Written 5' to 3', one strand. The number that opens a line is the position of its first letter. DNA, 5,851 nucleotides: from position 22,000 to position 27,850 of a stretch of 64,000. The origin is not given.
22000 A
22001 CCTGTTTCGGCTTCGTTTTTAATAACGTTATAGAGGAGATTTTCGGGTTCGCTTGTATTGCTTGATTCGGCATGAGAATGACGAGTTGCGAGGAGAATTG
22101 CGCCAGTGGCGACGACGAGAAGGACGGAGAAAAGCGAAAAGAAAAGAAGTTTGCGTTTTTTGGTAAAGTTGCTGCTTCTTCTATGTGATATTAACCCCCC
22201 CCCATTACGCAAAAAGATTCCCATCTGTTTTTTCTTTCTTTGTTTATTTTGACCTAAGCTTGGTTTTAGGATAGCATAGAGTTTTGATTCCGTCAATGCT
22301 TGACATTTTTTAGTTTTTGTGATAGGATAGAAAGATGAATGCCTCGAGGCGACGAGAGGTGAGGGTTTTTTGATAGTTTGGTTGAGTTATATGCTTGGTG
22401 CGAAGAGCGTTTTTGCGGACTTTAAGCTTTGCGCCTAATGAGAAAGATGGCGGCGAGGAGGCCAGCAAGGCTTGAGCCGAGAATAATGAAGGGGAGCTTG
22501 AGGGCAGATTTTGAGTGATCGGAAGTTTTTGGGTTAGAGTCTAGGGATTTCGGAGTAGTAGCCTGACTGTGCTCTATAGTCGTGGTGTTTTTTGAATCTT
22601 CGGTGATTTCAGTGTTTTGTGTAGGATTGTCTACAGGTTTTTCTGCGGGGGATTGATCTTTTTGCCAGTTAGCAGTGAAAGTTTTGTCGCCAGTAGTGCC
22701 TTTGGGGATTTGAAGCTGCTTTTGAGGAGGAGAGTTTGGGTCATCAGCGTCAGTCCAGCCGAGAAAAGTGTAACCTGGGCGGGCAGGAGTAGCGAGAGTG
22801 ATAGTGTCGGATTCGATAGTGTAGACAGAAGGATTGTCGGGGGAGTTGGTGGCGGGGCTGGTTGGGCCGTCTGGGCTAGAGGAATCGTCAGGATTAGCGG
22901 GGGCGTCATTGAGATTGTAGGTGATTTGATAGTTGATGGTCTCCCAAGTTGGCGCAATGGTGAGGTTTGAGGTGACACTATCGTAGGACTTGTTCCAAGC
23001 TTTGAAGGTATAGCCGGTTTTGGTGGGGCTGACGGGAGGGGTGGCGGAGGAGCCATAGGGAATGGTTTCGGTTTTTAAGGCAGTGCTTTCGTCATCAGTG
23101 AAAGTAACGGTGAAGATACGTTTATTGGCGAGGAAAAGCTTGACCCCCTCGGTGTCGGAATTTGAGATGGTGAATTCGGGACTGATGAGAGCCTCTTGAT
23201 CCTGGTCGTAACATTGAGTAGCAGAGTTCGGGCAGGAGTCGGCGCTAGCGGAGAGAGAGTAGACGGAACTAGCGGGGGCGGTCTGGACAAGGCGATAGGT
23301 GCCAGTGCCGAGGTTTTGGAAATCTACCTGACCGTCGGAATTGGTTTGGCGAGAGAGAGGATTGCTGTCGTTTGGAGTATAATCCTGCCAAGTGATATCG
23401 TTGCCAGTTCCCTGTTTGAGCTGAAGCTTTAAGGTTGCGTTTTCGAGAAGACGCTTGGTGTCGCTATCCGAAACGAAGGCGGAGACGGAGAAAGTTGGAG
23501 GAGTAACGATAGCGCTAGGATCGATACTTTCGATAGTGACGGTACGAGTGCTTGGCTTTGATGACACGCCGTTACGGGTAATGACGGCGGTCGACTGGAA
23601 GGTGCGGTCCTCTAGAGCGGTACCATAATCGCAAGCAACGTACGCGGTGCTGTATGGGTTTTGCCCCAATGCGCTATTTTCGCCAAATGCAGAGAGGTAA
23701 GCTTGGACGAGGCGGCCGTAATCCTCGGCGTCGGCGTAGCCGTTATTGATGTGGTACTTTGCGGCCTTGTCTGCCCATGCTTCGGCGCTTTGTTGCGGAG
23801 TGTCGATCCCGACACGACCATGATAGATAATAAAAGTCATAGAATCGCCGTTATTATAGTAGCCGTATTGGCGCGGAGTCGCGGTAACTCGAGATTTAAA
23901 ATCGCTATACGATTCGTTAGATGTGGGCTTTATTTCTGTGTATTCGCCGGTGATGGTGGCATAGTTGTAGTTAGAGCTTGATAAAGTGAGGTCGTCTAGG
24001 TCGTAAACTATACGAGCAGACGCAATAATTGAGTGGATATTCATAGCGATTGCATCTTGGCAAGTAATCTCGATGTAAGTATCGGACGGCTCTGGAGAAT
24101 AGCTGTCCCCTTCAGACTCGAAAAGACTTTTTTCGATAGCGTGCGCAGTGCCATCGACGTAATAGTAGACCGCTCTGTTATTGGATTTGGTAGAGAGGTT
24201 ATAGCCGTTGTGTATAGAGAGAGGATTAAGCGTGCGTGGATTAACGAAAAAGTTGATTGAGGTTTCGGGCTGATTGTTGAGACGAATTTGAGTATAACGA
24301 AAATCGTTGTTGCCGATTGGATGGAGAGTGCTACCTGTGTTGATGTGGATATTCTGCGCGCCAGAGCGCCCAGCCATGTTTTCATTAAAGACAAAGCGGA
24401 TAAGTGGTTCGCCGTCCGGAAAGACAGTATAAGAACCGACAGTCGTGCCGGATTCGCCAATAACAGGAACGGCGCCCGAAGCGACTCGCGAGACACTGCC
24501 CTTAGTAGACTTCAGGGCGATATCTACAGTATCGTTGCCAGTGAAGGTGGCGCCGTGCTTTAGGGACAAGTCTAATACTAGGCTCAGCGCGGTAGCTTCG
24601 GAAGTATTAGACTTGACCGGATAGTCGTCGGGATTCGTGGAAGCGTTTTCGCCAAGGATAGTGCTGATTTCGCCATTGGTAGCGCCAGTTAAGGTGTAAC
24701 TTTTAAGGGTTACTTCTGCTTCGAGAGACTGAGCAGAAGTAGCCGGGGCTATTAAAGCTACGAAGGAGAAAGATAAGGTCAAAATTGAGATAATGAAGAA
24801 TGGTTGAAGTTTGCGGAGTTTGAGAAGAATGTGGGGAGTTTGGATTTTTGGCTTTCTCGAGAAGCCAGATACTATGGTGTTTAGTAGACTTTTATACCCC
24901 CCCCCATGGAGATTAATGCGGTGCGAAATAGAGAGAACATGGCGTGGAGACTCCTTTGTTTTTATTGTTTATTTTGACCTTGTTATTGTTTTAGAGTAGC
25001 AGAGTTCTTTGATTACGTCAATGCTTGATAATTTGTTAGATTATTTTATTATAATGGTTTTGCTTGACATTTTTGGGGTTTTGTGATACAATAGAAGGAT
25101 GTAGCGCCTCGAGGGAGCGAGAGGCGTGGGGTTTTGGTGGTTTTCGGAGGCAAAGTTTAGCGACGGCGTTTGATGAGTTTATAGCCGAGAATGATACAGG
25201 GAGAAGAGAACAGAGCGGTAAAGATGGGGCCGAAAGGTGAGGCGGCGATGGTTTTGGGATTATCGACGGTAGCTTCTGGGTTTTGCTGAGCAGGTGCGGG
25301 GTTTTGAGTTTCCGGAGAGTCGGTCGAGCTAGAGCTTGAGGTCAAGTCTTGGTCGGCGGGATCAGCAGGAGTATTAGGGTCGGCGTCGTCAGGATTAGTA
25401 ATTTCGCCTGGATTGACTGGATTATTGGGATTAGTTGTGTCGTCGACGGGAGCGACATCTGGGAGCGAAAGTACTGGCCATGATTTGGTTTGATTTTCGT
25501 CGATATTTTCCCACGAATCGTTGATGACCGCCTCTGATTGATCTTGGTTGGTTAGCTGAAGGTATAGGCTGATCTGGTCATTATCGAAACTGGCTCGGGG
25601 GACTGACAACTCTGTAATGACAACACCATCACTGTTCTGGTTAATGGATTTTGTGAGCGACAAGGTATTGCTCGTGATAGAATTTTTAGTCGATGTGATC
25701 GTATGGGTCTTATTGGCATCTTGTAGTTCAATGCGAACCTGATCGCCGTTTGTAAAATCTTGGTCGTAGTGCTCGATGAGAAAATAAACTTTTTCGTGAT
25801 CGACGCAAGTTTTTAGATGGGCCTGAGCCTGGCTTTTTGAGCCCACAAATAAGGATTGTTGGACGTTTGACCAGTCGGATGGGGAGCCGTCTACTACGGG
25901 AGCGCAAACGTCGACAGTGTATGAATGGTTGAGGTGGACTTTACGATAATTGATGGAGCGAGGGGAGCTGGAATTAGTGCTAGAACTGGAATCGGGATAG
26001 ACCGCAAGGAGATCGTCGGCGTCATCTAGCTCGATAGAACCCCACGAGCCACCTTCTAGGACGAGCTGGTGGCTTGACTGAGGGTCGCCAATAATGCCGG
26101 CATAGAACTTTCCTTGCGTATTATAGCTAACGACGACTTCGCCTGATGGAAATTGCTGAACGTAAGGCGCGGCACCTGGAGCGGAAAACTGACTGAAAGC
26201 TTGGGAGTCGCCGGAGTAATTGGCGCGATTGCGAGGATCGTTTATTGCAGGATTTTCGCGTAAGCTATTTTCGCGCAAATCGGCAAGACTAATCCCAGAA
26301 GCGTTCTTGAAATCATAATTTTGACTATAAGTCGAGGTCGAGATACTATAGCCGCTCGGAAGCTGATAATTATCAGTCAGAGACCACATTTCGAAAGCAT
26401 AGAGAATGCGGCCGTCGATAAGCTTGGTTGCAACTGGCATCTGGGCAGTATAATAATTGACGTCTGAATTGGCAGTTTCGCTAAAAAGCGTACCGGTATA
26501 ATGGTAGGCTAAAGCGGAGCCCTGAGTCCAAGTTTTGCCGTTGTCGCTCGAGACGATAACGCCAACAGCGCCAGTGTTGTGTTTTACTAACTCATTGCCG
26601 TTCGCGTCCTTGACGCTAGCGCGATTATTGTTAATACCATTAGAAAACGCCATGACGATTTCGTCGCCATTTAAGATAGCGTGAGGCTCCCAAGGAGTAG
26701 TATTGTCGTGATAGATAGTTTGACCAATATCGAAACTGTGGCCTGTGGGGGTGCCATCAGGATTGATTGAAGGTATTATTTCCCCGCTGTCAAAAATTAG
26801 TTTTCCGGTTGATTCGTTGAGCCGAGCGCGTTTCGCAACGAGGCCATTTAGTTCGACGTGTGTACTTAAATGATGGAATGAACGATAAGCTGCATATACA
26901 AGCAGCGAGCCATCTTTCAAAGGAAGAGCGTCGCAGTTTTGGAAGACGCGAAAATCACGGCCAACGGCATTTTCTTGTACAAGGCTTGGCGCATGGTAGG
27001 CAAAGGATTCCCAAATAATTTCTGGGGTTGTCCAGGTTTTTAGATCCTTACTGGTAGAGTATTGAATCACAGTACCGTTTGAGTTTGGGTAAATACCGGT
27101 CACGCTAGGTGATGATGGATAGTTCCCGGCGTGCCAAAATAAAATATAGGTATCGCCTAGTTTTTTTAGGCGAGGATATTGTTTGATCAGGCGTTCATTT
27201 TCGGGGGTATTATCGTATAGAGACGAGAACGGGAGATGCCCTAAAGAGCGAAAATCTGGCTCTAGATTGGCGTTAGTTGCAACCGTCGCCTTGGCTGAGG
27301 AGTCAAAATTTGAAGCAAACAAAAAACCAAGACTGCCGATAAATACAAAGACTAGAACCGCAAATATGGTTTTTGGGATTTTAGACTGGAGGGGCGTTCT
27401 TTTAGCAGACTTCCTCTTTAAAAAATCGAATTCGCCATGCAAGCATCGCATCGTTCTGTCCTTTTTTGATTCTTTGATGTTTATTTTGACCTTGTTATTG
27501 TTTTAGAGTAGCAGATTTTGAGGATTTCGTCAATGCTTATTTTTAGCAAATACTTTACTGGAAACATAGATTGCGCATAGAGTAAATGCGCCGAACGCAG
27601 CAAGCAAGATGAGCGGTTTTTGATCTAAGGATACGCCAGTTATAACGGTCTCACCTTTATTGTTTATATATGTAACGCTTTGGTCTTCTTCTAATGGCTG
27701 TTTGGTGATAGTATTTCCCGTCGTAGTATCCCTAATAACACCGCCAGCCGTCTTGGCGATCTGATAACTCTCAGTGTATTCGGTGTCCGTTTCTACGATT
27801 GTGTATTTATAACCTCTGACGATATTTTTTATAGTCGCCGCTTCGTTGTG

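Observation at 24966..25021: A conserved promoter-leader cassette is shared by five large surface-protein genes, with a degenerate copy at a small membrane-protein gene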

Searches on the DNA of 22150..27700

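Call 59: search_rna_families(source=window, start=22150, end=27700, threshold=evalue, max_evalue=1)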
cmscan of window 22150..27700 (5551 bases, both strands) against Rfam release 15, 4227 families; matches with E-value up to 1: 0.
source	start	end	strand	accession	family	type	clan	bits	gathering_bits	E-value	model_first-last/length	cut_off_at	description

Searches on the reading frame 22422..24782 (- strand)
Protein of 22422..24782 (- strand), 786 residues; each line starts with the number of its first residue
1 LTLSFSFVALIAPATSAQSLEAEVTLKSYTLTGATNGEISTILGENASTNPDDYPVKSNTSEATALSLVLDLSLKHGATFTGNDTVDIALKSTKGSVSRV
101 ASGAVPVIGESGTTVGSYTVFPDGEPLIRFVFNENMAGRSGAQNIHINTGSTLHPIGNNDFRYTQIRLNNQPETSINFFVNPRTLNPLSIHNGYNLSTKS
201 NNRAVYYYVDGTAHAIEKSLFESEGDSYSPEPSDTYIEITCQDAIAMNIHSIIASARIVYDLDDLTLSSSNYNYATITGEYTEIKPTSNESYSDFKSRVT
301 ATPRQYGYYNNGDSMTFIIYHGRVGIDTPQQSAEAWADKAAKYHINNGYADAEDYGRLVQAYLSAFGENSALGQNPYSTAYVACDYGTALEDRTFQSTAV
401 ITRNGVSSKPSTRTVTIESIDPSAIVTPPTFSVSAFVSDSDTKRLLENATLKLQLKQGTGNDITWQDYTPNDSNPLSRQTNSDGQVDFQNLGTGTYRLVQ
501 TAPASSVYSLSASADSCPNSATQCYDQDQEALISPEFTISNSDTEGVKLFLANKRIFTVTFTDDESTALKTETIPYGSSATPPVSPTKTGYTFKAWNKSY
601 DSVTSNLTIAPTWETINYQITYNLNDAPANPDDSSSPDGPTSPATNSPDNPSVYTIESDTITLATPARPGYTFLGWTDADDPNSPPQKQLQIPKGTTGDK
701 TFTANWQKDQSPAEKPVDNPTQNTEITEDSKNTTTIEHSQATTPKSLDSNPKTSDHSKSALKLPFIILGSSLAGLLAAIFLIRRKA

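Call 14: search_protein_families(library=pfam, proteins=[window:22422-24782:-], max_evalue=0.01)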
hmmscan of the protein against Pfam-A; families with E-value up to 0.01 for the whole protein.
window:22422-24782:- (786 aa): 3 families
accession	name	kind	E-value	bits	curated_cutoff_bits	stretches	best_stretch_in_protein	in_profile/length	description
PF09479.16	Flg_new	-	1.6e-13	51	27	2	557-602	1-44/65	Listeria-Bacteroides repeat domain (List_Bact_rpt)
PF17802.7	SpaA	-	2.1e-05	25.1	23.1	1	439-504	9-62/91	Prealbumin-like fold domain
PF18998.6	Flg_new_2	-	0.0025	18.2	23.6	1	654-709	19-72/73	Divergent InlB B-repeat domain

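Call 40: find_encoding_contigs(protein=P0121, flank=3000, max_places=10)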
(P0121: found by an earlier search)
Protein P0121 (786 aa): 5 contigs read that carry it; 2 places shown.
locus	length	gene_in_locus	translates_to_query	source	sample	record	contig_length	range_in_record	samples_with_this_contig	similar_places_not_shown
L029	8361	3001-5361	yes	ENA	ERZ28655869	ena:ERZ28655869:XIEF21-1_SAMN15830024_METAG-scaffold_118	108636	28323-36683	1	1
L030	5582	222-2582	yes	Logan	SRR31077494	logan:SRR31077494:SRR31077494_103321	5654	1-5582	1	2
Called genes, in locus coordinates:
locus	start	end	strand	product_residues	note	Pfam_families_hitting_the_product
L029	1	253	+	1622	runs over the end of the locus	PF12892:FctA (weak), PF19407:DUF5979 (faint), PF24547:DUF7601, PF13620:CarboxypepD_reg (faint), PF17210:SdrD_B (faint), PF17802:SpaA, PF24547:DUF7601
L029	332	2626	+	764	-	-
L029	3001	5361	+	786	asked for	PF17802:SpaA (faint), PF09479:Flg_new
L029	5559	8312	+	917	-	PF24547:DUF7601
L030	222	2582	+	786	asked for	PF17802:SpaA (faint), PF09479:Flg_new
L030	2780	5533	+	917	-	PF24547:DUF7601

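Call 41: find_encoding_contigs(protein=P0123, flank=3000, max_places=10)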
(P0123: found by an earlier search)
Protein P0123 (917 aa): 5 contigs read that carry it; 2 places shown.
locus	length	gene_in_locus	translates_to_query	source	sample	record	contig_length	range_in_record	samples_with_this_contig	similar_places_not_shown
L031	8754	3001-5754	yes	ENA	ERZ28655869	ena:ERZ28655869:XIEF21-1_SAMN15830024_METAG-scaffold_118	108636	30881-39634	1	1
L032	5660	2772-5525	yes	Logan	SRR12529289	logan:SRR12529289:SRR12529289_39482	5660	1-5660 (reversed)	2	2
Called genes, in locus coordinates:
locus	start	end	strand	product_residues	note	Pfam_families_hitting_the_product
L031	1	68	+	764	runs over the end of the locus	-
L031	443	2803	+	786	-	PF17802:SpaA (faint), PF09479:Flg_new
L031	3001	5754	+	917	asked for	PF24547:DUF7601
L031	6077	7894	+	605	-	PF00009:GTP_EFTU, PF01926:MMR_HSR1 (weak), PF03144:GTP_EFTU_D2, PF22042:EF-G_D2, PF00679:EFG_C, PF21018:BipA_C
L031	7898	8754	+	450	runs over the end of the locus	PF01541:GIY-YIG (weak), PF02151:UVR, PF08459:UvrC_RNaseH_dom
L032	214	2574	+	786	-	PF17802:SpaA (faint), PF09479:Flg_new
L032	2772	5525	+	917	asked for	PF24547:DUF7601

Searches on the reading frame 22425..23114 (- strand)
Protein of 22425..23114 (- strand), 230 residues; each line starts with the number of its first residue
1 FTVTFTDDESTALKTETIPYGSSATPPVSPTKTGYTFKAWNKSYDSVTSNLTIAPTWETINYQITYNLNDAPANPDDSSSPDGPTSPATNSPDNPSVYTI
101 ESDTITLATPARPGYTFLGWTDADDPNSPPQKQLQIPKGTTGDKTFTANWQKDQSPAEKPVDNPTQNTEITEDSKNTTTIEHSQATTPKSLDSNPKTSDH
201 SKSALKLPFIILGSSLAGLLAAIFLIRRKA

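Call 58: find_homologous_proteins(query=window:22425-23114:-, max_evalue=1e-10)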
Query seq(230 aa) (230 aa): 6 proteins with E <= 1e-10 among 474 candidates.
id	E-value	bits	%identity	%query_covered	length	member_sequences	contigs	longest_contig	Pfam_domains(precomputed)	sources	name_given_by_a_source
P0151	1.8e-39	154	34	53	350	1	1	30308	PF09479.17,PF18998.7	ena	-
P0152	2.9e-32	131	38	58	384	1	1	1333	PF09479.17,PF18998.7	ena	-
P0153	9.5e-23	99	41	54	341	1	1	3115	PF09479.17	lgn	-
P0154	9.7e-18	83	44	53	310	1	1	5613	PF09479.17,PF00568.30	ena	-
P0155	2.1e-16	79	33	52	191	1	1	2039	PF09479.17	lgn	-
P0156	7.8e-15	74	49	27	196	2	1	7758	PF09479.17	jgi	jgi:hypothetical protein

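Call 62: find_encoding_contigs(protein=P0151, flank=10000, max_places=2)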
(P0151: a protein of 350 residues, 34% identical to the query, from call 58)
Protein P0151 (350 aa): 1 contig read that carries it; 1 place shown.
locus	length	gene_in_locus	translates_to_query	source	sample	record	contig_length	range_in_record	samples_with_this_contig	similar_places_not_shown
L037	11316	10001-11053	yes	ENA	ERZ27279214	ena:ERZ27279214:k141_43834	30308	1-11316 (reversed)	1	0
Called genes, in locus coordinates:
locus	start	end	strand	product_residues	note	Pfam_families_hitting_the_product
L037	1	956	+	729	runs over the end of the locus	PF13174:TPR_6 (faint), PF13676:TIR_2 (weak)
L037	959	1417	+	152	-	PF22811:Zn_ribbon_NrdR, PF03477:ATP-cone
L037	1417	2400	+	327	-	PF19789:DUF6273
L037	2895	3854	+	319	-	PF01118:Semialdhyde_dh, PF22698:Semialdhyde_dhC_1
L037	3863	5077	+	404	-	PF01960:ArgJ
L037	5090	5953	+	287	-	PF00696:AA_kinase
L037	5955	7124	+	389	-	PF00202:Aminotran_3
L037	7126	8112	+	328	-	PF02729:OTCace_N, PF00185:OTCace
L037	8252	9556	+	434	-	PF05496:RuvB_N, PF00004:AAA, PF13173:AAA_14 (weak), PF16193:AAA_assoc_2, PF12002:MgsA_C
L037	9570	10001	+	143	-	PF03652:RuvX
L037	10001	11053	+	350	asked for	PF18998:Flg_new_2 (faint), PF09479:Flg_new (weak)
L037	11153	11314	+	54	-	?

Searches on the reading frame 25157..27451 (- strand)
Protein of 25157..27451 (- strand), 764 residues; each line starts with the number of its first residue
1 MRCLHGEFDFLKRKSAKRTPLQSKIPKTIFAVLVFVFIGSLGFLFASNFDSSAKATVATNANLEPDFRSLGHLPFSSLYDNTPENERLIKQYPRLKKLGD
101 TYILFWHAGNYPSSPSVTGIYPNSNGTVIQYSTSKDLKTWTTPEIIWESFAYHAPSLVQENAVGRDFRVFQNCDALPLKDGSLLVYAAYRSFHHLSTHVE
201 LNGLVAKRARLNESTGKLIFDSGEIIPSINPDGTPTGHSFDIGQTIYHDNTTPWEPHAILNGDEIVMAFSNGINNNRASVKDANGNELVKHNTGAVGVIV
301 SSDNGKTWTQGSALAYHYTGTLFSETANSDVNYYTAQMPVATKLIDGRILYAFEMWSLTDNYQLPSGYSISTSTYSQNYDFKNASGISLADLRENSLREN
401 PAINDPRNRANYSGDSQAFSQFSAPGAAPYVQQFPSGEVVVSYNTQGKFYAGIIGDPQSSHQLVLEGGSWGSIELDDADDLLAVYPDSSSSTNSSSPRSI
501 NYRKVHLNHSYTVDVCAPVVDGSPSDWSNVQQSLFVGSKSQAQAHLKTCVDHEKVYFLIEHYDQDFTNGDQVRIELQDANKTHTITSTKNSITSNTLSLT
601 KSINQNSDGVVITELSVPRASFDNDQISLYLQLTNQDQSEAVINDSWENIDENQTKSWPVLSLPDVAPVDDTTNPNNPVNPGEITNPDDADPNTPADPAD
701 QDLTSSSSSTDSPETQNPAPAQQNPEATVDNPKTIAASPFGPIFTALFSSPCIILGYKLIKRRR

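Call 14: search_protein_families(library=pfam, proteins=[window:25157-27451:-], max_evalue=0.01)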
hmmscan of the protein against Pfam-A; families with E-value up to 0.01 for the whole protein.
window:25157-27451:- (764 aa): 0 families

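Call 38: find_encoding_contigs(protein=window:25157-27451:-, flank=10000, max_places=10)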
Protein window:25157-27451:- (764 aa): 4 contigs read that carry it; 2 places shown.
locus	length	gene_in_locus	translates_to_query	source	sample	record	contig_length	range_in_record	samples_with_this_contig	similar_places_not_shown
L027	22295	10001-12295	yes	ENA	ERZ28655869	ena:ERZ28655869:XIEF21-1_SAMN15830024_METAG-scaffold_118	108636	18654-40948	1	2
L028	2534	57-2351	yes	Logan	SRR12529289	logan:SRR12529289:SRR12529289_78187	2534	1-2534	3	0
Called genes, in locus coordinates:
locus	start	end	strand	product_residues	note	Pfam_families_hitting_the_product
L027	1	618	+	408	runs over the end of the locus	PF08323:Glyco_transf_5, PF13439:Glyco_transf_4, PF13579:Glyco_trans_4_4, PF20706:GT4-conflict, PF00534:Glycos_transf_1, PF13692:Glyco_trans_1_4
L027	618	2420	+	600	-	PF03065:Glyco_hydro_57, PF01522:Polysacc_deac_1 (weak), PF00583:Acetyltransf_1, PF13302:Acetyltransf_3 (weak)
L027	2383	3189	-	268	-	PF01515:PTA_PTB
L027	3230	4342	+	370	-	PF01545:Cation_efflux, PF16916:ZT_dimer (faint)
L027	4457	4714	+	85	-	-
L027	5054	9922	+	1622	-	PF12892:FctA (weak), PF19407:DUF5979 (faint), PF24547:DUF7601, PF13620:CarboxypepD_reg (faint), PF17210:SdrD_B (faint), PF17802:SpaA, PF24547:DUF7601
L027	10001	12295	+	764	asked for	-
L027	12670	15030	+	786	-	PF17802:SpaA (faint), PF09479:Flg_new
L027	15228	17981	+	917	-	PF24547:DUF7601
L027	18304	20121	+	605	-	PF00009:GTP_EFTU, PF01926:MMR_HSR1 (weak), PF03144:GTP_EFTU_D2, PF22042:EF-G_D2, PF00679:EFG_C, PF21018:BipA_C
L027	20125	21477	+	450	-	PF01541:GIY-YIG (weak), PF02151:UVR, PF08459:UvrC_RNaseH_dom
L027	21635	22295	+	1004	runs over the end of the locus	PF09479:Flg_new (faint), PF18998:Flg_new_2 (weak), PF09603:Fib_succ_major, PF26707:DUF8237 (weak)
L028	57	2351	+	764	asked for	-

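Call 54: find_homologous_proteins(query=window:25157-27451:-, max_evalue=0.00001)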
Query window:25157-27451:- (764 aa): 24 proteins with E <= 0.00001 among 8000 candidates.
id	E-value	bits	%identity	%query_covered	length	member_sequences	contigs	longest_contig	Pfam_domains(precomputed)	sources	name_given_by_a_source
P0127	0.0e+0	1745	100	100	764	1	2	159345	-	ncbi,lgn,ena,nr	ncbi:hypothetical protein IKF15_01370 [Candidatus Saccharibacteria bacterium]|nr:hypothetical protei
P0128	1.4e-88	316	35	84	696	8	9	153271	-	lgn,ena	-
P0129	3.4e-87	312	35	79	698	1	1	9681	-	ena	-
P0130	1.5e-30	124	29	70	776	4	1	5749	PF13088.13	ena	-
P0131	1.9e-30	124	25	78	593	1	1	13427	-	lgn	-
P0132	3.2e-30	123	29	70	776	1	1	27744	PF13088.13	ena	-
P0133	1.2e-29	121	27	79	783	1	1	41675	PF13088.13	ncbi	-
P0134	2.4e-29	120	28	84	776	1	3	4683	PF13088.13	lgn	-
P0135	3.9e-29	120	26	84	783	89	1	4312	PF13088.13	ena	-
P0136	8.7e-28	115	27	82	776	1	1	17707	PF13088.13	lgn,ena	-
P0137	9.0e-28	115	27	78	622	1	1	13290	PF15892.12,PF13088.13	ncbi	-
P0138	5.6e-25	106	28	70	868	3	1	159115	PF13088.13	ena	-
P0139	2.2e-24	104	26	79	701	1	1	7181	-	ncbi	-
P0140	3.0e-24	104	27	77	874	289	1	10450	PF13088.13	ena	-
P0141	5.6e-24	103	27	79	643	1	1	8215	PF13088.13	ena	-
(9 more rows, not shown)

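Call 55: find_encoding_contigs(protein=P0128, flank=10000, max_places=4)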
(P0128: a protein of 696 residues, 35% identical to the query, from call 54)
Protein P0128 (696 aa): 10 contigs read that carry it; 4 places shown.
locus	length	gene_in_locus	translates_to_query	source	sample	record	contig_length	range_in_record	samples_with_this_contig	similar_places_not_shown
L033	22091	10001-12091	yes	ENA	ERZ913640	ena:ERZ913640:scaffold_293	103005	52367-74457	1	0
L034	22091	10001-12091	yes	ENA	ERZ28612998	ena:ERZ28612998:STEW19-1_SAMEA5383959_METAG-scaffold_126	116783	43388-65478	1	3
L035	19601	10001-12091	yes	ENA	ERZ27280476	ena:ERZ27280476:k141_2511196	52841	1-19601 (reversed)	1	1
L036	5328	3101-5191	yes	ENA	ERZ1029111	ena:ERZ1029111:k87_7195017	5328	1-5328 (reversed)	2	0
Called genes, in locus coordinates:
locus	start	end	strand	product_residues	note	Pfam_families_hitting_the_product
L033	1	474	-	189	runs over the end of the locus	PF03838:RecU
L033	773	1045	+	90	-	PF06265:YutD-like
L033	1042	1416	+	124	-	PF04138:GtrA_DPMS_TM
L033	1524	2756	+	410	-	PF11104:PilM_2 (weak), PF02491:SHS2_FTSA, PF06723:MreB_Mbl (weak), PF14450:FtsA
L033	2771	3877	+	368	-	PF00091:Tubulin, PF12327:FtsZ_C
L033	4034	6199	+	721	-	PF09371:Tex_N, PF22706:Tex_central_region, PF16921:Tex_YqgF, PF14635:HHH_7, PF12836:HHH_3, PF17674:HHH_9, PF00575:S1, PF23459:S1_RRP5, +1 more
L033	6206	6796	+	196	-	PF00293:NUDIX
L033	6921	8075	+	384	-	PF12323:HTH_OrfB_IS605, PF01385:OrfB_IS605, PF07282:Cas12f1-like_TNB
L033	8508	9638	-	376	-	PF01609:DDE_Tnp_1, PF13701:DDE_Tnp_1_4 (weak)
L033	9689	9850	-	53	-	-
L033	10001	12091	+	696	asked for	-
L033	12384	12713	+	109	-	-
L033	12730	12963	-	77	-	PF12844:HTH_19, PF01381:HTH_3, PF13443:HTH_26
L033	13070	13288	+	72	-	PF12844:HTH_19, PF01381:HTH_3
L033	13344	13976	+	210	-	PF03729:DUF308 (faint)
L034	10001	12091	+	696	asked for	-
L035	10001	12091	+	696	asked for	-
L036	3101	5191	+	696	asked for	-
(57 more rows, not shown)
